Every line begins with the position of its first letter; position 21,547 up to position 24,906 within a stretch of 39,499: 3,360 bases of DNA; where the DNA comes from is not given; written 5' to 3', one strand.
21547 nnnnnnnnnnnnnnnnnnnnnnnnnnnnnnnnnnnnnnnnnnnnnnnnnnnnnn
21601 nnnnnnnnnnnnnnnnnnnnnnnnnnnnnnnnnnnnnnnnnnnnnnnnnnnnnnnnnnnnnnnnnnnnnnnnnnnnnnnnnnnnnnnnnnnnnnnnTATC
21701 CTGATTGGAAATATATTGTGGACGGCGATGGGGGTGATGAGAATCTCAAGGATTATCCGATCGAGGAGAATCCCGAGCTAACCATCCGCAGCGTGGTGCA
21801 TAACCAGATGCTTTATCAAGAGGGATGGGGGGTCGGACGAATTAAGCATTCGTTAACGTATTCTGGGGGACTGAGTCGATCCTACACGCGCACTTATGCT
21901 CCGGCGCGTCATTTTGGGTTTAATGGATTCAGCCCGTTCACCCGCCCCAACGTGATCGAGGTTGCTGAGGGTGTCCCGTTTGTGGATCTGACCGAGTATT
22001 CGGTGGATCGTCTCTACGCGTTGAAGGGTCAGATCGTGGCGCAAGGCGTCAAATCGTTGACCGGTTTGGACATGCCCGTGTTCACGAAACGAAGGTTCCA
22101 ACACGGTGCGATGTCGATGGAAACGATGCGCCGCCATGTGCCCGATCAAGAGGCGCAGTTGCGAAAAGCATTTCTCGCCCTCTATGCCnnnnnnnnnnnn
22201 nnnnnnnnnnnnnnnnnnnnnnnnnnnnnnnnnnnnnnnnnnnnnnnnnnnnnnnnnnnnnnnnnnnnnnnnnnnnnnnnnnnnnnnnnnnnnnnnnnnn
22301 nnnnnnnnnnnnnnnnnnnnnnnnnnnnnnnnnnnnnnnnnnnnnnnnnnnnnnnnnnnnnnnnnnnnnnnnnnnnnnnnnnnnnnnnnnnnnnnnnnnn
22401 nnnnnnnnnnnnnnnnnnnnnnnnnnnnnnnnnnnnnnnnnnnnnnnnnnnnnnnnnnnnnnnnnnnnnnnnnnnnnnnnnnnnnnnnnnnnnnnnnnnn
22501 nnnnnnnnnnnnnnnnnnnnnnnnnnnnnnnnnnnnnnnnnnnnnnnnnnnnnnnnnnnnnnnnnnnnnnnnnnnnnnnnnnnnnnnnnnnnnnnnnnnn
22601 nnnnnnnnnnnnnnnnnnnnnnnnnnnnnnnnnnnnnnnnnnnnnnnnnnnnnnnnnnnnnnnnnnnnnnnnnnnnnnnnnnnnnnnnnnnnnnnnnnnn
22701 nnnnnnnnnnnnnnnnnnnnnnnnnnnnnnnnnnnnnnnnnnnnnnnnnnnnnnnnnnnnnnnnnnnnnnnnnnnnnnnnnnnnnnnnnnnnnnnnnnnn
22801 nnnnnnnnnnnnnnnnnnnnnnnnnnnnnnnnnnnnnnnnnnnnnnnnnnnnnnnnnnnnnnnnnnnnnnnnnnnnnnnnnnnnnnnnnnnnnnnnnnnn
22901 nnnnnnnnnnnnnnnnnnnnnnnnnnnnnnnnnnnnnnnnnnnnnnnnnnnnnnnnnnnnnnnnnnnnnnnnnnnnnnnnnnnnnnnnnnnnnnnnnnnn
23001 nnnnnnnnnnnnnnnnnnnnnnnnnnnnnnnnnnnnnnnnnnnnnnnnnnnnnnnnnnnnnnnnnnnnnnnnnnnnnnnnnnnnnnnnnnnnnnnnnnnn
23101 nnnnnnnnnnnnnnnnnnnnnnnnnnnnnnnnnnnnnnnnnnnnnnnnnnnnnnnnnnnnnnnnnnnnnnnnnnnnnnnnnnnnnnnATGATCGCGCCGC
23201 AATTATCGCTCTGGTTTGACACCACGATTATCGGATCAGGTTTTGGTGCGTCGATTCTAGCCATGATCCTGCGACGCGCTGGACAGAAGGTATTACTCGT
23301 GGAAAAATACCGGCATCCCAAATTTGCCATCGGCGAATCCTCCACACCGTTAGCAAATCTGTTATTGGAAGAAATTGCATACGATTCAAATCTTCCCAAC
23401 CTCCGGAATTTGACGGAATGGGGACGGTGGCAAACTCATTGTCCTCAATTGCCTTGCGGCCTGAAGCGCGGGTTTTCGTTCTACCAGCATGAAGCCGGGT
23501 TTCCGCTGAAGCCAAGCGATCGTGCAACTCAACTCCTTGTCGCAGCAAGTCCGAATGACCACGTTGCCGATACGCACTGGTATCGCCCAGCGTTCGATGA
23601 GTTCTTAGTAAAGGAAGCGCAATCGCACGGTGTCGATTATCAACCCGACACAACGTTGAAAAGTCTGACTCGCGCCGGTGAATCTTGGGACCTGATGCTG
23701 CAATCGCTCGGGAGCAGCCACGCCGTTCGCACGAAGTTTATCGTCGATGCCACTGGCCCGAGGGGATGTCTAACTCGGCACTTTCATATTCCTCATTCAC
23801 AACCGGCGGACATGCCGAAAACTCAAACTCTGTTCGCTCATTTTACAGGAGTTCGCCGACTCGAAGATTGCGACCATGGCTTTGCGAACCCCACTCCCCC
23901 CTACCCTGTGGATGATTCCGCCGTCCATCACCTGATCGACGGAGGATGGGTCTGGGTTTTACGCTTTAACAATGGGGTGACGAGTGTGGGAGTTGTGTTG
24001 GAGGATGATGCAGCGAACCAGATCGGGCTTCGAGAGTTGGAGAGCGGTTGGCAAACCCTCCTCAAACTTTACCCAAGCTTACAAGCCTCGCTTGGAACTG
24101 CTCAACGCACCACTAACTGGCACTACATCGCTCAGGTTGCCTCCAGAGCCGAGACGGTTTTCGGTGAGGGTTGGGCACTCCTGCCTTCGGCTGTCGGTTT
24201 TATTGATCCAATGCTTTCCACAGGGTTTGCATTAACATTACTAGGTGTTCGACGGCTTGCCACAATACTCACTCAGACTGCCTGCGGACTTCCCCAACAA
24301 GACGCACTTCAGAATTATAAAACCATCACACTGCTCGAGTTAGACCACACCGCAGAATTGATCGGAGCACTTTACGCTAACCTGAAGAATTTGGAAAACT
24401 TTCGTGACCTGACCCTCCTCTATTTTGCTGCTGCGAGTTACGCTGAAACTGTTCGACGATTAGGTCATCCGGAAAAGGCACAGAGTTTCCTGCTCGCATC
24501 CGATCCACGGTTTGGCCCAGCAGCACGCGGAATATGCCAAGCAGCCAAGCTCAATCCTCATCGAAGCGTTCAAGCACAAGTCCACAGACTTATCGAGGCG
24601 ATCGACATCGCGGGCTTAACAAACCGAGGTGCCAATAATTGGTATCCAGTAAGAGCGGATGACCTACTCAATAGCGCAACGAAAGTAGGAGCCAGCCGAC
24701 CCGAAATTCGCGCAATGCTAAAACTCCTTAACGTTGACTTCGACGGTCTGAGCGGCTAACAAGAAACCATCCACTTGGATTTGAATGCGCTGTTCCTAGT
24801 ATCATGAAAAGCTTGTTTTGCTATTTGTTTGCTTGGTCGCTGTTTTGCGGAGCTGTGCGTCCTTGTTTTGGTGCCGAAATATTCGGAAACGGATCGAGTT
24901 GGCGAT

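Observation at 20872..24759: Translationally coupled AsnB-like / TIGR01210-type radical SAM / flavin-halogenase-like operon with no pathway I can name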

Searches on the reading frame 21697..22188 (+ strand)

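Call 53: search_protein_families(library=pfam, proteins=[window:21697-22188:+], max_evalue=10)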
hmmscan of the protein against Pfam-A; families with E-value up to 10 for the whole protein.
seq(164 aa): 1 family
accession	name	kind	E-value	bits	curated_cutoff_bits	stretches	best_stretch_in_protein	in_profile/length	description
PF22277.2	EncFtn-like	-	0.096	12.9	27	1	134-159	57-82/85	EncFtn-like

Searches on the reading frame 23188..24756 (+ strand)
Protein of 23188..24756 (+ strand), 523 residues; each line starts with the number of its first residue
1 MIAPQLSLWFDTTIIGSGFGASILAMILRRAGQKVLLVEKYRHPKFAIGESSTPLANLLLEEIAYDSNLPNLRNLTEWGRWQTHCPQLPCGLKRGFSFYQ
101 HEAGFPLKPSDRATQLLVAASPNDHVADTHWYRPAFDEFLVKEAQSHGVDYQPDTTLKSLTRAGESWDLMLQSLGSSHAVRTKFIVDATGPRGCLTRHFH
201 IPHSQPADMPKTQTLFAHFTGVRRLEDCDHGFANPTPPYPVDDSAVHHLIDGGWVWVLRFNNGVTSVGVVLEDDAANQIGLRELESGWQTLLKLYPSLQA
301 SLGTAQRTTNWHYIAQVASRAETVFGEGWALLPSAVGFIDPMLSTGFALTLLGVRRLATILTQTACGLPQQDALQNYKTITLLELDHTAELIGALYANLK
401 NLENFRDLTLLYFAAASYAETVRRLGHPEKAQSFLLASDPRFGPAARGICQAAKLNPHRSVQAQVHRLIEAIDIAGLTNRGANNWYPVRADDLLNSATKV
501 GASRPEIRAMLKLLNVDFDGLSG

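Call 3: search_protein_families(library=pfam, proteins=[window:23188-24756:+], max_evalue=0.01)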
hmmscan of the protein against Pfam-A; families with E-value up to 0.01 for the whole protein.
window:23188-24756:+ (523 aa): 6 families
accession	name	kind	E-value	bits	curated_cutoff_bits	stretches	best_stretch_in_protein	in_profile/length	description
PF04820.20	Trp_halogenase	-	5e-15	55.7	21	1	135-398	159-388/458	Tryptophan halogenase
PF01494.25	FAD_binding_3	-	5.1e-06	26.4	22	0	11-43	3-35/349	FAD binding domain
PF01266.30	DAO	-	7.1e-06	26.2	27.9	1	11-298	1-300/353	FAD dependent oxidoreductase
PF12831.13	FAD_oxidored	-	0.00016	21.6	27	0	11-43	1-33/416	FAD dependent oxidoreductase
PF07992.20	Pyr_redox_2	-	0.00086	19.2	26.1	0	11-44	2-36/291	Pyridine nucleotide-disulphide oxidoreductase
PF13450.12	NAD_binding_8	-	0.0028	18.3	21.9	1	14-44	1-31/68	NAD(P)-binding Rossmann-like domain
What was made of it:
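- Checked: g3: PF04820, 55.7 bits against a cut-off of 21 (call 3).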

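Call 4: search_protein_families(library=ncbifam, proteins=[window:23188-24756:+], max_evalue=0.01)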
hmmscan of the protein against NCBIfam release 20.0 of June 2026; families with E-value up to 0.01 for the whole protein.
window:23188-24756:+ (523 aa): 17 families
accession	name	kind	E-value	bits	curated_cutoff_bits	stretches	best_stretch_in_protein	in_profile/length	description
NF049967.1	QhpG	equivalog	6.1e-21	74.8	240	2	133-351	84-276/423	flavin-dependent monooxygenase QhpG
NF033113.0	halo_ClmS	equivalog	1.1e-16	60.5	900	2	132-350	105-310/570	chloramphenicol-biosynthetic FADH2-dependent halogenase CmlS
TIGR02032.1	GG-red-SF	subfamily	1.5e-12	47.8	158.8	1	133-349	90-285/297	geranylgeranyl reductase family protein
NF038174.1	maturase_GoxB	equivalog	1.1e-09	37.9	400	1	11-69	2-60/358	glycine oxidase maturase GoxB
NF038171.1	maturase_LodB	equivalog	1.3e-07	31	400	1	133-204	99-172/361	lysine-epsilon-oxidase maturase LodB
NF041080.1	DGGGPL_reductase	equivalog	6.9e-05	21.9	580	0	133-198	94-162/447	digeranylgeranylglycerophospholipid reductase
NF046068.1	AkvoneHdxseDnrF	equivalog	0.00015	20.9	650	0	138-201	113-178/439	aklavinone 12-hydroxylase DnrF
NF008519.0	PRK11445.1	equivalog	0.00019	20.8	303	0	133-209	100-174/355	FAD-binding protein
NF041385.1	Dggglyphlred_Halo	equivalog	0.00024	19.8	700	1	115-270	72-222/405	digeranylgeranylglycerophospholipid reductase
NF006593.0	PRK09126.1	equivalog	0.00028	19.9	420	1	257-378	214-335/393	5-demethoxyubiquinol-8 5-hydroxylase UbiM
NF046069.1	AkvoneHdxseRdmE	equivalog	0.0011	17.8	700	0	139-202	115-180/521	aklavinone 12-hydroxylase RdmE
TIGR01984.1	UbiH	equivalog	0.0013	17.6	392.2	0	297-411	246-364/382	2-octaprenyl-6-methoxyphenyl hydroxylase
TIGR00031.1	UDP-GALP_mutase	equivalog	0.0043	16.1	303.75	1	10-43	2-35/378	UDP-galactopyranose mutase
NF005612.0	PRK07364.1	equivalog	0.0071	14.9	487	0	7-201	16-189/415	FAD-dependent hydroxylase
NF009906.0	PRK13369.1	equivalog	0.0086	14.7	352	0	142-192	163-214/502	glycerol-3-phosphate dehydrogenase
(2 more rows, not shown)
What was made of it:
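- g3 also matches QhpG at 74.8 bits, and LodB and GoxB weakly (call 4).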

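Call 14: search_solved_structures(query=window:23188-24756:+, max_evalue=0.01, show_alignments=2)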
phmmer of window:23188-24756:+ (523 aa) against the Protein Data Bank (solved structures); distinct sequences matched with E-value up to 0.01: 14.
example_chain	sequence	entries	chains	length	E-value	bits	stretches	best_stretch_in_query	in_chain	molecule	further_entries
6bzt_A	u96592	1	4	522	9.9e-42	146.6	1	10-362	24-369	Halogenase PltM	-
6bza_A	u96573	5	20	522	1.3e-41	146.3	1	10-362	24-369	Halogenase PltM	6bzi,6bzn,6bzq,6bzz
7v0b_A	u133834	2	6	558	1.6e-34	122.9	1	10-356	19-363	Tetracycline 7-halogenase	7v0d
7xgb_A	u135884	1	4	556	1.6e-34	122.9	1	10-356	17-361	Tetracycline 7-halogenase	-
5bul_A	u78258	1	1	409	2.4e-21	79.3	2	102-368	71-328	flavin-dependent halogenase triple mutant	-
5bva_A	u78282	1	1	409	7.9e-21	77.7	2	102-368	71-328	flavin-dependent halogenase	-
3nix_A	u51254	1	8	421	7.9e-17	64.5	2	133-350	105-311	Flavoprotein/dehydrogenase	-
5buk_A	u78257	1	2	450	1.4e-14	57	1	9-381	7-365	FADH2-dependent halogenase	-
5dbj_E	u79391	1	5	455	1.5e-13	53.7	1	10-355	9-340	FADH2-dependent halogenase PltA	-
7fco_A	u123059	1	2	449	7e-12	48.1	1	10-358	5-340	ChlB4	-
8zop_A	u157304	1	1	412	1.8e-11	46.8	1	136-398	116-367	Halogenase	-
3e1t_A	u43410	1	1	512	2.5e-11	46.3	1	133-364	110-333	Halogenase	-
8gu0_A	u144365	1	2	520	5.6e-11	45.2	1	175-361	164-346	Non-heme halogenase radH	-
3i3l_A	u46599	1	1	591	3.3e-10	42.6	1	132-361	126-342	Alkylhalidase CmlS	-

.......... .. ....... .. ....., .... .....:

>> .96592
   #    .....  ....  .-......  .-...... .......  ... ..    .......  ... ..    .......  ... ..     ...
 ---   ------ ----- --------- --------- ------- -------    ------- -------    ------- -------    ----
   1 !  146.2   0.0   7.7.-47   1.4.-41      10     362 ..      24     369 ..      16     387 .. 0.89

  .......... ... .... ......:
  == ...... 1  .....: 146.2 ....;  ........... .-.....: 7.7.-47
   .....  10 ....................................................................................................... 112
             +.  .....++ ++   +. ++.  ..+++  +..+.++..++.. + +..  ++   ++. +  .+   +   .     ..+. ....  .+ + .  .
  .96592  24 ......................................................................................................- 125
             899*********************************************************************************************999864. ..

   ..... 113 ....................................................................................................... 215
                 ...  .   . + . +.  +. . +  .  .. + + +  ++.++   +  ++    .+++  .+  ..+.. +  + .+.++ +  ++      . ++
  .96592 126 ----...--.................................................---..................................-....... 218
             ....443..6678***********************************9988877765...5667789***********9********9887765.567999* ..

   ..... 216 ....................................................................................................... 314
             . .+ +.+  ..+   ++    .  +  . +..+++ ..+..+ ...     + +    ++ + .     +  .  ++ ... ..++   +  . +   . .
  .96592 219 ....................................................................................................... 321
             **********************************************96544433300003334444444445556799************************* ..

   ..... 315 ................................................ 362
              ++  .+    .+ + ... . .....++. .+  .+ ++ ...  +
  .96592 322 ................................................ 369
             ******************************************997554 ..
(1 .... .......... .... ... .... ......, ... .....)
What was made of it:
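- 23188..24759 (+): g3: 523-aa flavin-dependent halogenase-like protein (532 aa if it starts at 23161). Motifs: GSGFGAS, IGESSTP, the catalytic-Lys motif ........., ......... and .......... The query's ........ aligns with PltM's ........, and its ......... with PltM's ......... (call 14).
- On Flavin-dependent halogenases (PF04820; PltM/CtcP type): The query's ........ aligns with PltM's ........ (call 14).
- PltM and CtcP are the top hits, and the Lys motif aligns (call 14). The closest relatives of g3 by a wide margin, PltM and CtcP, act on free small molecules (call 14).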

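Call 43: search_protein_families(library=padloc, proteins=[window:23188-24756:+], max_evalue=0.01)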
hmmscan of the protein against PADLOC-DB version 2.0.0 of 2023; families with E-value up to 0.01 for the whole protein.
window:23188-24756:+ (523 aa): 0 families
